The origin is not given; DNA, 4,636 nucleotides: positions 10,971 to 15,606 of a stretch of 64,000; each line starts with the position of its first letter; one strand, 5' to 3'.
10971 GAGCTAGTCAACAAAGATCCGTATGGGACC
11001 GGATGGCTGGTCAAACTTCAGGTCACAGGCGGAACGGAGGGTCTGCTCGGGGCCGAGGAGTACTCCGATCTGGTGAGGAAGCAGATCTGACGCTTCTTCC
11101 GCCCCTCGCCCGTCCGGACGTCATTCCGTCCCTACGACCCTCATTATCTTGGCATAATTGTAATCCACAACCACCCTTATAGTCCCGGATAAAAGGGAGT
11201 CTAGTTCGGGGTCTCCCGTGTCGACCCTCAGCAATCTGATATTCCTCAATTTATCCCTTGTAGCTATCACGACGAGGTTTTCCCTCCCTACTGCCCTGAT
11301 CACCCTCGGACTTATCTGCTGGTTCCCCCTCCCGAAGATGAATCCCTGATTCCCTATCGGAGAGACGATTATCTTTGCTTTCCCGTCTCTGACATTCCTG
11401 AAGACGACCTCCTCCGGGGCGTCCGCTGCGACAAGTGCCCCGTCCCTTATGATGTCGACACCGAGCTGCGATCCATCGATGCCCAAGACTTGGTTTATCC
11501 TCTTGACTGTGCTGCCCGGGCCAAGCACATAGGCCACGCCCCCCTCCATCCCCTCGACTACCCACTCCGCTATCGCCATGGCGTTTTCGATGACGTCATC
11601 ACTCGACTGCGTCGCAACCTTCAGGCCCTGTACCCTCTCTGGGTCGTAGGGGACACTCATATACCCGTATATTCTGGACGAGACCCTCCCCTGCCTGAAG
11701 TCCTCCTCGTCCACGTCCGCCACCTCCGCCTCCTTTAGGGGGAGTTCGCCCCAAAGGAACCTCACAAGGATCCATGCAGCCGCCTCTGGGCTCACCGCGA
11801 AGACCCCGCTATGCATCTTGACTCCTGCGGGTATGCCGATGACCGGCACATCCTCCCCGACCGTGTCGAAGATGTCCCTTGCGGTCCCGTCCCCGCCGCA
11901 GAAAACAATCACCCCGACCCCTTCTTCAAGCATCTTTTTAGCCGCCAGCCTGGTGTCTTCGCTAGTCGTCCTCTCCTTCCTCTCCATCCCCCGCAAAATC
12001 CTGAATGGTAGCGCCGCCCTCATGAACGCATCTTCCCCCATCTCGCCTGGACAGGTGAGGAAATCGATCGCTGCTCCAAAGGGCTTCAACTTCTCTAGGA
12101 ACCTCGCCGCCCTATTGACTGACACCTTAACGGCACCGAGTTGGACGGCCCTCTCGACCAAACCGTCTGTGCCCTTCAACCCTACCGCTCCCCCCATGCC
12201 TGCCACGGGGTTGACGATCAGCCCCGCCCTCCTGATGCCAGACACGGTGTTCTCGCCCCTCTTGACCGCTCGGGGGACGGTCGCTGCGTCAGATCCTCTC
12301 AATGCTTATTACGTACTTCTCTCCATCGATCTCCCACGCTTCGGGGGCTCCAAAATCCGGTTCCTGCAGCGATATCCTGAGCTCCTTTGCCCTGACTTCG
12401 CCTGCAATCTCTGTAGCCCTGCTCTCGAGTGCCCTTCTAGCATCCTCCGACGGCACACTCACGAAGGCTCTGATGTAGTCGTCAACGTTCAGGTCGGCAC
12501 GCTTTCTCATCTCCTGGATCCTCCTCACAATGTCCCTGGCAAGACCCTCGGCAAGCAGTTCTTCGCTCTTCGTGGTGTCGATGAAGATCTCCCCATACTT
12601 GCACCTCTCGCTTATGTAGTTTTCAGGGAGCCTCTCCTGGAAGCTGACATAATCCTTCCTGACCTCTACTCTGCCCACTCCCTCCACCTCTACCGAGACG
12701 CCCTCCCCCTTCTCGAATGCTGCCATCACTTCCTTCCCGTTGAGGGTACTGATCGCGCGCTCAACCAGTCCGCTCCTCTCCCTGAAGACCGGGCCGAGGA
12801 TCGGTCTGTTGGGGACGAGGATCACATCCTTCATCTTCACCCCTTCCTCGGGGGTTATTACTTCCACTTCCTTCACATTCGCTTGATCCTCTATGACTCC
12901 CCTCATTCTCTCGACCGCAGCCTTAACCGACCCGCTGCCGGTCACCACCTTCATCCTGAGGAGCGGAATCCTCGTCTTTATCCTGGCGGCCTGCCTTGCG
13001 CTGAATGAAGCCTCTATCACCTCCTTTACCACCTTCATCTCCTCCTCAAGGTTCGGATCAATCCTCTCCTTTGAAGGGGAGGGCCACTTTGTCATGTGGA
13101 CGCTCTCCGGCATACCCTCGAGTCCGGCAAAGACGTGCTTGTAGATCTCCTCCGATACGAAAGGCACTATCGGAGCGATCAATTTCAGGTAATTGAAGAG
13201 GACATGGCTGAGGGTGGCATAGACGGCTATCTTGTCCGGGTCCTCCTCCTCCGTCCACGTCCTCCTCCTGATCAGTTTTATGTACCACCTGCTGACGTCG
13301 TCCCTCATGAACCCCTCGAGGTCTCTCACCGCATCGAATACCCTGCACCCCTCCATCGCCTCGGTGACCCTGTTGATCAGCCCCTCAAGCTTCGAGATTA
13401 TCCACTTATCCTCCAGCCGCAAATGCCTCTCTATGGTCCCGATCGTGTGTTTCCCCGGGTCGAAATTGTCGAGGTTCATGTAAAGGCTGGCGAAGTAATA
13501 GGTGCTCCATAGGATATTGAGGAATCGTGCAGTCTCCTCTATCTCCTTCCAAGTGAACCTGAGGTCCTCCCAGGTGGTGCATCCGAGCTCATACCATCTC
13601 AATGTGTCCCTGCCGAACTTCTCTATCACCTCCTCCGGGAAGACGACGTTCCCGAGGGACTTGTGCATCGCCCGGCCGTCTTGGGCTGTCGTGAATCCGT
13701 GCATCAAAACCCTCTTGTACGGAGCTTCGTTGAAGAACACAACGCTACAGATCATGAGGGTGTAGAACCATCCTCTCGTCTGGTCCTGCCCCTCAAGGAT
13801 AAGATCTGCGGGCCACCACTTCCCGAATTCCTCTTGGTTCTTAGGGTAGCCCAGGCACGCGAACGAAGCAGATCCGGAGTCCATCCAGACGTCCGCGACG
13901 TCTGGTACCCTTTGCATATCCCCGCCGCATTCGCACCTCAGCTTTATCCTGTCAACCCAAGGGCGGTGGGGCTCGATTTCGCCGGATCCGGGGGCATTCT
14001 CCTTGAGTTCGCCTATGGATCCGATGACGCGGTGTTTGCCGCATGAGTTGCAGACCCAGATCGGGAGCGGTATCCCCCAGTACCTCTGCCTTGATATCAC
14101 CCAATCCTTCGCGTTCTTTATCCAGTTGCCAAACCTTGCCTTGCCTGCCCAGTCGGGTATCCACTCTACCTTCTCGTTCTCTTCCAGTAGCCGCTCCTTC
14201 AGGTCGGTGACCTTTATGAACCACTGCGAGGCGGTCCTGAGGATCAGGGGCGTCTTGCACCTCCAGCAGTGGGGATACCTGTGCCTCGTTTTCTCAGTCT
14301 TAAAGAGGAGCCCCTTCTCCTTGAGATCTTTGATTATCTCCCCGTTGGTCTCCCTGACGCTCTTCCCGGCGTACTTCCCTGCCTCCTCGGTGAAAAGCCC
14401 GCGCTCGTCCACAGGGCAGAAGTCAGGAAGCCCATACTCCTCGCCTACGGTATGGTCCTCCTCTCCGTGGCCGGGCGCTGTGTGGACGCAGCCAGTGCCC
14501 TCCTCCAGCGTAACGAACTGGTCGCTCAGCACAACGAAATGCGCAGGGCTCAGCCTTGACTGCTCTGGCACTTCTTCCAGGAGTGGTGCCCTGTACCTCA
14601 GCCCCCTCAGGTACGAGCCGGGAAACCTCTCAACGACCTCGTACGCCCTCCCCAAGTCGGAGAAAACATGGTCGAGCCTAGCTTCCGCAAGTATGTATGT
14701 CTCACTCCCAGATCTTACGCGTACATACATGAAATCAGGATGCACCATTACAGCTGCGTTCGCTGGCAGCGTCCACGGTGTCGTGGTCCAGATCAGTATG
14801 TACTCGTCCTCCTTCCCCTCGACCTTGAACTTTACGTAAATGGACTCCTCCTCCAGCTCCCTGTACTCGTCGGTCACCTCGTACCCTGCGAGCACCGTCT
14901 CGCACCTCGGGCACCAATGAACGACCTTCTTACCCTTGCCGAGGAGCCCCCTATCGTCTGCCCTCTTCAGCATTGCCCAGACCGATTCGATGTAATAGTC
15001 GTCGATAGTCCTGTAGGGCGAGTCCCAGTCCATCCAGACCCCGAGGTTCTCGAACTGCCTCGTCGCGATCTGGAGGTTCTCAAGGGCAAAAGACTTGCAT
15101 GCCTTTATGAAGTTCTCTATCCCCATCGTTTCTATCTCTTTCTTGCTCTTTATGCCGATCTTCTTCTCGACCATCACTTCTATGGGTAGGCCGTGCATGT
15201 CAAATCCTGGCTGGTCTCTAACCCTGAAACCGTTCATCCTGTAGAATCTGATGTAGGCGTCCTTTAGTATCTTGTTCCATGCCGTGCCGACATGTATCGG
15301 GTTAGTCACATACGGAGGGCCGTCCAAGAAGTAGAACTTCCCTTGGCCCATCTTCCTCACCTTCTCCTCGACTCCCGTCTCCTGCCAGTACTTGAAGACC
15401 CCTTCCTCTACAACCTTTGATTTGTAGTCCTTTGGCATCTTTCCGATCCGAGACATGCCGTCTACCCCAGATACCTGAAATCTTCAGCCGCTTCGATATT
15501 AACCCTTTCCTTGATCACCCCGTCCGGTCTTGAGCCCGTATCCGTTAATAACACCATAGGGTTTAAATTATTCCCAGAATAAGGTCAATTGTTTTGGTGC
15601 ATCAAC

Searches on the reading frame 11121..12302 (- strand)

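Call 26: search_protein_families(library=pfam, proteins=[window:11121-12302:-], max_evalue=0.00001)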
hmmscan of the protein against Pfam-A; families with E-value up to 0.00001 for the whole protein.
window:11121-12302:- (393 aa): 3 families
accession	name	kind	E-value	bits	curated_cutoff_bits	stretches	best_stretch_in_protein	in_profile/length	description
PF20143.4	NAD_kinase_C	-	2e-19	70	23.7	1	255-388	3-125/126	ATP-NAD kinase C-terminal domain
PF01513.26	NAD_kinase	-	4.2e-19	69.6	25.5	1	62-185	13-128/130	ATP-NAD kinase N-terminal domain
PF00781.29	DAGK_cat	-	4.2e-06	26.8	23.6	0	111-160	38-90/125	Diacylglycerol kinase catalytic domain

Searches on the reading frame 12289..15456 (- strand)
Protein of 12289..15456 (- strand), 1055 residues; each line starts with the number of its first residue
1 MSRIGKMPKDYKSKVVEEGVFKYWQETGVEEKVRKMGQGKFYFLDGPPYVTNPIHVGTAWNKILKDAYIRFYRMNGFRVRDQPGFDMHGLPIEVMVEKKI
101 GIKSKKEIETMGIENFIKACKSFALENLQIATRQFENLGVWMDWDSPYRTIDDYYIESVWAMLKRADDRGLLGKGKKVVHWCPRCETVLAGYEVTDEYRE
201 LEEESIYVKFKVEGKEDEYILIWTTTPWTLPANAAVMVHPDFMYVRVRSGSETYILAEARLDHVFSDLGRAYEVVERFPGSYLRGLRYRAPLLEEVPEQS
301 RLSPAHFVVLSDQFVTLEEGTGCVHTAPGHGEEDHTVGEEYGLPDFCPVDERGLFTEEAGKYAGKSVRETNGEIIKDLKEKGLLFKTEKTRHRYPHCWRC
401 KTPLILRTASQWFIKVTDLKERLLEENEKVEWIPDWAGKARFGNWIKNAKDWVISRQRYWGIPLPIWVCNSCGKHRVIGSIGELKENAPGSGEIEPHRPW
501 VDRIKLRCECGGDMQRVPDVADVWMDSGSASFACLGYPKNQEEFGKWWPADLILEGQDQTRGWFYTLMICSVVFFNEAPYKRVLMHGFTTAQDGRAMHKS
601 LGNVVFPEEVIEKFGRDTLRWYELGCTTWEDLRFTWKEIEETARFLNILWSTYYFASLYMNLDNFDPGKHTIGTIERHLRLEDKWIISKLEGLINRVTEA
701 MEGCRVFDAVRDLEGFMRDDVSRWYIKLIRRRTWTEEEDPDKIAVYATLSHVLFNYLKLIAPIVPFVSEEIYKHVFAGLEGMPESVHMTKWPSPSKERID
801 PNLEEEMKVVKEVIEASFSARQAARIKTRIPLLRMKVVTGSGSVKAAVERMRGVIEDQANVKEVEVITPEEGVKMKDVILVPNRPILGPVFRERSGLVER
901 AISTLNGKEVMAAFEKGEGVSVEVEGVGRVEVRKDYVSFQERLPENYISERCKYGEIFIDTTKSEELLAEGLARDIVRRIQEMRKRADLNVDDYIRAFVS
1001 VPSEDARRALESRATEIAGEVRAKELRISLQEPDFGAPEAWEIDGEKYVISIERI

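Call 26: search_protein_families(library=pfam, proteins=[window:12289-15456:-], max_evalue=0.00001)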
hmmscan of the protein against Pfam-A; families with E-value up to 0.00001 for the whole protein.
window:12289-15456:- (1055 aa): 4 families
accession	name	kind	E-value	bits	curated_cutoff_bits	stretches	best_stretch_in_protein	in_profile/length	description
PF00133.28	tRNA-synt_1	-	8.3e-125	417.2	22.7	1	20-633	2-412/414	tRNA synthetases class I (I, L, M and V)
PF08264.19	Anticodon_1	-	2.4e-34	118.8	25.1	1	683-831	1-143/148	Anticodon-binding domain of tRNA ligase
PF19302.4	DUF5915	-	8.1e-24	84.7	27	1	854-1054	3-194/195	Domain of unknown function (DUF5915)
PF09334.17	tRNA-synt_1g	-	3.2e-23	82.6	20.1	2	48-194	8-135/391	tRNA synthetases class I (M)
